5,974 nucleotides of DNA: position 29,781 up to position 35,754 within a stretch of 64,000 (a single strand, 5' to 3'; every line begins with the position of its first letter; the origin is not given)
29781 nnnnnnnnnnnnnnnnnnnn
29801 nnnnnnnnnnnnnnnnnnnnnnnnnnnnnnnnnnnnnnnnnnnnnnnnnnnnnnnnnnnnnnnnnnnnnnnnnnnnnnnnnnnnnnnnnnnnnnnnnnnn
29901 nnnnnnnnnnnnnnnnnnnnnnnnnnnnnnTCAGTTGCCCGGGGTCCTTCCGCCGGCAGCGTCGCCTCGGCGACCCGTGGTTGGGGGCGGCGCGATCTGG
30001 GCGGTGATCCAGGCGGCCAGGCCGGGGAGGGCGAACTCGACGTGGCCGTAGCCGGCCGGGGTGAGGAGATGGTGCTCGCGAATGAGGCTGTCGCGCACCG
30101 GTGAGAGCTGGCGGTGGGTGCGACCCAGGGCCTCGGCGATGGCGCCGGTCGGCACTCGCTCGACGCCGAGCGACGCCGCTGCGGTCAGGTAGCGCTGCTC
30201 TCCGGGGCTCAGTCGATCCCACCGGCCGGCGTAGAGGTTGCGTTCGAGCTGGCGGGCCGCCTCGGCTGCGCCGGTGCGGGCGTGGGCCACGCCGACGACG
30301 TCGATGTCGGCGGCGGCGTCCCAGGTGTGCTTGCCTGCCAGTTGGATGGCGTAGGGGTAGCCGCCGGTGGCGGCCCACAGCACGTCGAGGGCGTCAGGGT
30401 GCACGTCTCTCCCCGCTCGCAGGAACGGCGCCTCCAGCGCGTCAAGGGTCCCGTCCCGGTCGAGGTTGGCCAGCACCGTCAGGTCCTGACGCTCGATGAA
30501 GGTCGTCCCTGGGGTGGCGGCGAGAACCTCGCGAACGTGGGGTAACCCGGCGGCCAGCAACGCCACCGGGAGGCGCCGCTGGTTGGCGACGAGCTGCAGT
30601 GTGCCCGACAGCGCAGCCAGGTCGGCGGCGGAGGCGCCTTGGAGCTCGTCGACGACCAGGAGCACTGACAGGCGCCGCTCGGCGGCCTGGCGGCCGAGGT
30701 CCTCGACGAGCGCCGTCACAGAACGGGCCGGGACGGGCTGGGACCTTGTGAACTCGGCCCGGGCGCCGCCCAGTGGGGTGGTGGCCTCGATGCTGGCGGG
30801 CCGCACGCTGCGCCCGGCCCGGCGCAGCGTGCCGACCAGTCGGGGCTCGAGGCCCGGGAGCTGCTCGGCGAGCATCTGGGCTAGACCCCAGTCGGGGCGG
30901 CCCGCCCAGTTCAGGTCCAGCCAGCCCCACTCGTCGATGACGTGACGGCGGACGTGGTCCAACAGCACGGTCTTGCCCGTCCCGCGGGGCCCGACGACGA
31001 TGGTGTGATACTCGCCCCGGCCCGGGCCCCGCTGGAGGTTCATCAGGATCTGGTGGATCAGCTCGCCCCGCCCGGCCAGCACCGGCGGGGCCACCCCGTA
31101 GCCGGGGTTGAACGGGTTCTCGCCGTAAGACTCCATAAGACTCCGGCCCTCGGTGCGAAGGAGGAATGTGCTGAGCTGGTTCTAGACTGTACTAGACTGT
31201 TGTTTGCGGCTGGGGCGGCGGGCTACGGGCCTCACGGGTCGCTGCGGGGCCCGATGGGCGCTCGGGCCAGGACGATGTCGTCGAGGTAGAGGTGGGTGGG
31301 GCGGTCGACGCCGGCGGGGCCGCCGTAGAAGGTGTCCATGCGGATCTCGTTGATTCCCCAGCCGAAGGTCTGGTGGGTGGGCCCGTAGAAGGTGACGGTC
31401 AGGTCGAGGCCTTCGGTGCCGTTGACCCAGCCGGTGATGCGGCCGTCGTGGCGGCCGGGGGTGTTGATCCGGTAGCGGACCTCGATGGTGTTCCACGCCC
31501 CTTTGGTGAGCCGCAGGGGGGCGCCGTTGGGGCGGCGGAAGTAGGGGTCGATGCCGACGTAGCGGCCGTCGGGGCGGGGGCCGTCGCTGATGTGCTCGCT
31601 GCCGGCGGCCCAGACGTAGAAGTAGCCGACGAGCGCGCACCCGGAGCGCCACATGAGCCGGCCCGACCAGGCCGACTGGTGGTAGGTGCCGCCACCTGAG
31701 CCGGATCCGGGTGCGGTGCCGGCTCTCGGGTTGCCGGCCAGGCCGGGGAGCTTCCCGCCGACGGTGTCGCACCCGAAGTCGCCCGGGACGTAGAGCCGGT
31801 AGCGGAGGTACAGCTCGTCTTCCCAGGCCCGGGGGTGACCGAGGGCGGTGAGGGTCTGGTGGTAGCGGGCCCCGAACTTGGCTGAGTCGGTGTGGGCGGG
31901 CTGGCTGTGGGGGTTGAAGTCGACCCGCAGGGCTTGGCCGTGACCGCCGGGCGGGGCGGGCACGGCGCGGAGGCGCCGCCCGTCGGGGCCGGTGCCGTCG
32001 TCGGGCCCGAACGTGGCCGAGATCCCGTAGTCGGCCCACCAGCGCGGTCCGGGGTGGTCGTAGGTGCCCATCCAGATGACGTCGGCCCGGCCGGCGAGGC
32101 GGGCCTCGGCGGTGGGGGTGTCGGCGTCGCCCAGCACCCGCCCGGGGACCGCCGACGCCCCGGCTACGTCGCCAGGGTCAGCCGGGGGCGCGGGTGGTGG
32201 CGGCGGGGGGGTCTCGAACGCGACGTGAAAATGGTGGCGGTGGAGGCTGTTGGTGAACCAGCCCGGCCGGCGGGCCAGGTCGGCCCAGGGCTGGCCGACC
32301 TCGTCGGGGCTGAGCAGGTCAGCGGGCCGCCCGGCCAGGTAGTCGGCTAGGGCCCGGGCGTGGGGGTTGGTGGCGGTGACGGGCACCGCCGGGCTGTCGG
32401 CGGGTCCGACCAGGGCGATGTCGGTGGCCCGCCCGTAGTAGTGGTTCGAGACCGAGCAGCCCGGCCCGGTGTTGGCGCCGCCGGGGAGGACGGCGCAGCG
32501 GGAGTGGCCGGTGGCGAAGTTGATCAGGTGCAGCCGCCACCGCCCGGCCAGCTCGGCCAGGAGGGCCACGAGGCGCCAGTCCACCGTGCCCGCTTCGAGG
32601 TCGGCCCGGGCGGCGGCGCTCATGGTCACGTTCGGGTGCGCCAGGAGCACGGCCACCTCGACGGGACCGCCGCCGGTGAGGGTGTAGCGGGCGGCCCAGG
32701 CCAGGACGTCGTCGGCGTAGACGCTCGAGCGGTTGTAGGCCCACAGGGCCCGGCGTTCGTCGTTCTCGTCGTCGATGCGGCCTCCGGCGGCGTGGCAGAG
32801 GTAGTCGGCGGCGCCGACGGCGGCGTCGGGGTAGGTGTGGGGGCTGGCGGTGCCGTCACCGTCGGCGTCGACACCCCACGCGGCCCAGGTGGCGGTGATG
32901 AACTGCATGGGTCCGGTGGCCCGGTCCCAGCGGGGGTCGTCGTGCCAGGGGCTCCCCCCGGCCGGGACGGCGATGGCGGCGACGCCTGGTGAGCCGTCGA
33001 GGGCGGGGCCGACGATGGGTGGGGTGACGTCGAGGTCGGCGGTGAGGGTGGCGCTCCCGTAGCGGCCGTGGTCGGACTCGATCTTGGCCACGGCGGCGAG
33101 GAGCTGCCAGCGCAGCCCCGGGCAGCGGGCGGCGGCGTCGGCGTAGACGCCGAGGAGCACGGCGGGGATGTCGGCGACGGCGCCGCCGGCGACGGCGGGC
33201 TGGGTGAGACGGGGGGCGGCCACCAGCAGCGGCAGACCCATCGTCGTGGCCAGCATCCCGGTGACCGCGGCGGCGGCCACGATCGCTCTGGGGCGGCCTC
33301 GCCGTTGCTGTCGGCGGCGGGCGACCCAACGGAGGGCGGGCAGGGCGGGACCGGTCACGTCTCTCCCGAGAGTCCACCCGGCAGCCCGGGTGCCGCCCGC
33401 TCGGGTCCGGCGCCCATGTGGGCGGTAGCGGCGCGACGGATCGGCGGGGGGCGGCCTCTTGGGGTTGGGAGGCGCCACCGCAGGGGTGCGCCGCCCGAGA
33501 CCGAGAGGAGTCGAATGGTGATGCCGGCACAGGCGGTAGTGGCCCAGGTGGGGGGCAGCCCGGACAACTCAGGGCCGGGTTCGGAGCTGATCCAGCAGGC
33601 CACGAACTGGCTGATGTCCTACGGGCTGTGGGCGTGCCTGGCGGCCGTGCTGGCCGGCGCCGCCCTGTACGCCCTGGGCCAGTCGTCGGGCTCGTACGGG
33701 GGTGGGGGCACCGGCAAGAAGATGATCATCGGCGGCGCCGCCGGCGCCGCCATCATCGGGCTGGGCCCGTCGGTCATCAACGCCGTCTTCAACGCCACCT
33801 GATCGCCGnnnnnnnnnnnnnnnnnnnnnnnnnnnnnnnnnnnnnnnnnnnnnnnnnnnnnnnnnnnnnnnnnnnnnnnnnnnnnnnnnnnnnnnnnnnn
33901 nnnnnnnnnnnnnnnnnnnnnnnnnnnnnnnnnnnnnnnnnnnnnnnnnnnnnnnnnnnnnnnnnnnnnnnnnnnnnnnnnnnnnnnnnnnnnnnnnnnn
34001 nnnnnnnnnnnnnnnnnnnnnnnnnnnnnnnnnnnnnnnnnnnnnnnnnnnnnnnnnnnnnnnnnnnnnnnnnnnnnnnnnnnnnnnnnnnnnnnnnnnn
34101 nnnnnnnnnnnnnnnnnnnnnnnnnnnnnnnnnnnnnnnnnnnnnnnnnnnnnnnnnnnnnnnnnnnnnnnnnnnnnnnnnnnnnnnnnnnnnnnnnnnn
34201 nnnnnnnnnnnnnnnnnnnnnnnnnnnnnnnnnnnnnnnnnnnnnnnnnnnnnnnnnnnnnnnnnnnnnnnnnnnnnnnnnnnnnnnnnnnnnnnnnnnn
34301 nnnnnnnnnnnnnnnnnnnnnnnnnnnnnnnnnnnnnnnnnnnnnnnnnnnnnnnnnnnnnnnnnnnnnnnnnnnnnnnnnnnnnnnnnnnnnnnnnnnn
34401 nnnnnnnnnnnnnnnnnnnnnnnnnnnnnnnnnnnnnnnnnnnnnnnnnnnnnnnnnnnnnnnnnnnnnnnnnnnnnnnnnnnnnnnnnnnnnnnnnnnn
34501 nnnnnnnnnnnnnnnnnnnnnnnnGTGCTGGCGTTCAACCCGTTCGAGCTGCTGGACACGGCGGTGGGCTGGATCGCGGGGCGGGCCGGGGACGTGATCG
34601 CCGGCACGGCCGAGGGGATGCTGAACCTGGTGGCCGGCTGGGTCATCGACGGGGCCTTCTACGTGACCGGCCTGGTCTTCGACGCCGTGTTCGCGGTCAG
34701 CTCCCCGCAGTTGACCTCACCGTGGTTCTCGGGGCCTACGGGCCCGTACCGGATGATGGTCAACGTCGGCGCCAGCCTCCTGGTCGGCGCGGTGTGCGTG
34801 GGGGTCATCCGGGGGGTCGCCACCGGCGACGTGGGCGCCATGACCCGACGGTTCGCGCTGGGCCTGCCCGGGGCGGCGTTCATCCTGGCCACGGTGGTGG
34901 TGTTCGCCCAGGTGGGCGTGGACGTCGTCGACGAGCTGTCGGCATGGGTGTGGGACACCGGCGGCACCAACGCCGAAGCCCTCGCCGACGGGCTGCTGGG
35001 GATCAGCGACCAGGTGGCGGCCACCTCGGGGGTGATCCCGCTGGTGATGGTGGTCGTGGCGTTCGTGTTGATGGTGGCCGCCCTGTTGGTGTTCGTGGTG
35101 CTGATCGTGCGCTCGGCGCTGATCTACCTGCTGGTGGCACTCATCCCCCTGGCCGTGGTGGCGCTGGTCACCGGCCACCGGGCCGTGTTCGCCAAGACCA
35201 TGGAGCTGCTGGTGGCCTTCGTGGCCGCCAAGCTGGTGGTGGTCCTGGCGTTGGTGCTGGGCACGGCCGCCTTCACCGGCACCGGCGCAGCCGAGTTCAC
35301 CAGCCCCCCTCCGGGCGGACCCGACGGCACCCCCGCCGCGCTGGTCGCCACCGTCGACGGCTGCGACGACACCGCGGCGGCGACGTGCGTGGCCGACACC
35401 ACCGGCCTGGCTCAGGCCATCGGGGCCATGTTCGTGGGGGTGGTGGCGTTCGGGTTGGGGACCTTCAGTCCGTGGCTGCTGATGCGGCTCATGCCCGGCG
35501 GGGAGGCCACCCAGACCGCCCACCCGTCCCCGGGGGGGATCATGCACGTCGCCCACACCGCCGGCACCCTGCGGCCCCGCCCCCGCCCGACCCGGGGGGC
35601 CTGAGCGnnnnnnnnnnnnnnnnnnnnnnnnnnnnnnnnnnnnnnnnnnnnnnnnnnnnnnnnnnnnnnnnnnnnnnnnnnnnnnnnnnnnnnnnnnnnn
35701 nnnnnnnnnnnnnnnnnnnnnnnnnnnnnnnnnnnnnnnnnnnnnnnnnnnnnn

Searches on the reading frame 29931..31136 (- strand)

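Call 23: search_protein_families(library=pfam, proteins=[window:29931-31136:-], max_evalue=0.01)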
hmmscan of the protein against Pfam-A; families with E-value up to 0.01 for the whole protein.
window:29931-31136:- (401 aa): 7 families
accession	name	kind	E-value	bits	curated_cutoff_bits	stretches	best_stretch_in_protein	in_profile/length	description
PF13191.12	AAA_16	-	6.5e-13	49.9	32.6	1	20-185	2-161/167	AAA ATPase domain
PF13401.12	AAA_22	-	9.1e-07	29.7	27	1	41-205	4-130/130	AAA domain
PF13604.12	AAA_30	-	7.9e-06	26.2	27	1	44-178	20-110/191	AAA domain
PF13481.12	AAA_25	-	0.00021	21.4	27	1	45-188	36-175/195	AAA domain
PF10236.15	DAP3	-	0.0036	17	23.1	0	44-74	25-54/311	Mitochondrial ribosomal death-associated protein 3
PF01637.24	ATPase_2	-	0.0044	17.3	33.2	0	130-264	90-222/225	ATPase domain predominantly from Archaea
PF24389.1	ORC-CDC6-like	-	0.0044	16.2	27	1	43-59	33-49/571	ORC-CDC6-like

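Call 48: search_protein_families(library=ncbifam, proteins=[window:29931-31136:-], max_evalue=1)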
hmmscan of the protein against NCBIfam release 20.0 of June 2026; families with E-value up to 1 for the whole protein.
window:29931-31136:- (401 aa): 2 families
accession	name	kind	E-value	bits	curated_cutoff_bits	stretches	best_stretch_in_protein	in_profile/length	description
NF047389.1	ATPase_Sll1717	subfamily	0.0058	15.8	75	1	44-65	31-52/454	P-loop ATPase, Sll1717 family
TIGR00929.1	VirB4_CagE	subfamily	0.11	10.7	643.1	1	44-60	439-455/792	VirB4 family type IV secretion/conjugal transfer ATPase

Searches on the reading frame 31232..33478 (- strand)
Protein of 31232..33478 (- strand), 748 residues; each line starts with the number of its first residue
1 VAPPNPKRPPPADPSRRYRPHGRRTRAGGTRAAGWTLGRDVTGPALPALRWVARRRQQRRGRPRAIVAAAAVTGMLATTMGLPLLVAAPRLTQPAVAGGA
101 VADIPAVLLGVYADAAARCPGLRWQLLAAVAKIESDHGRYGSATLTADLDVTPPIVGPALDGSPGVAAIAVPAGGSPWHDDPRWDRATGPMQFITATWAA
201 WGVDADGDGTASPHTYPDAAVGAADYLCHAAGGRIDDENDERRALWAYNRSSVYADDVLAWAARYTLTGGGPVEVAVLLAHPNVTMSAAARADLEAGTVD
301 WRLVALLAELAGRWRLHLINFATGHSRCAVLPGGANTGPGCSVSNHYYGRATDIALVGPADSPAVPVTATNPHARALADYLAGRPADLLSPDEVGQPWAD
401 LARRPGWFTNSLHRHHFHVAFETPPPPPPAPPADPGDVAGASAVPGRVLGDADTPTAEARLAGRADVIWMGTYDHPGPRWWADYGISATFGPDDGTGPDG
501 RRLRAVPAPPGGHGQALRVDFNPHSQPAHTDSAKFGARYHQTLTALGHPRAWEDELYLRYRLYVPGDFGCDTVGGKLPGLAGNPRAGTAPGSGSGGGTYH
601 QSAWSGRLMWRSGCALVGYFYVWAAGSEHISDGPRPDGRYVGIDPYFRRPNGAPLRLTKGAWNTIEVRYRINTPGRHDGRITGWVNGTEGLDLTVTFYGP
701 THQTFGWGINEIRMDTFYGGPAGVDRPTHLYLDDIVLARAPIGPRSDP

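Call 23: search_protein_families(library=pfam, proteins=[window:31232-33478:-], max_evalue=0.01)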
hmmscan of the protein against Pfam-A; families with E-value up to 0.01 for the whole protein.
window:31232-33478:- (748 aa): 2 families
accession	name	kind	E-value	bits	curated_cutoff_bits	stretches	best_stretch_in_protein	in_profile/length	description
PF21294.4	Polysacc_lyase_14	-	3.6e-20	73.1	27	1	514-720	6-197/215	Polysaccharide lyase 14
PF13406.11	SLT_2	-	2.9e-05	23.9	24.3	1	187-228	155-197/292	Transglycosylase SLT domain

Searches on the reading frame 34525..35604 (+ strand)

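Call 23: search_protein_families(library=pfam, proteins=[window:34525-35604:+], max_evalue=0.01)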
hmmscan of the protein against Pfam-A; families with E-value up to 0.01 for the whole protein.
window:34525-35604:+ (359 aa): 1 family
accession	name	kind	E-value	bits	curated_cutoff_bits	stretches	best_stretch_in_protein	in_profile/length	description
PF19597.4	TrbL_4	-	0.0028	17.5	27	1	110-248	89-220/276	Conjugal transfer protein TrbL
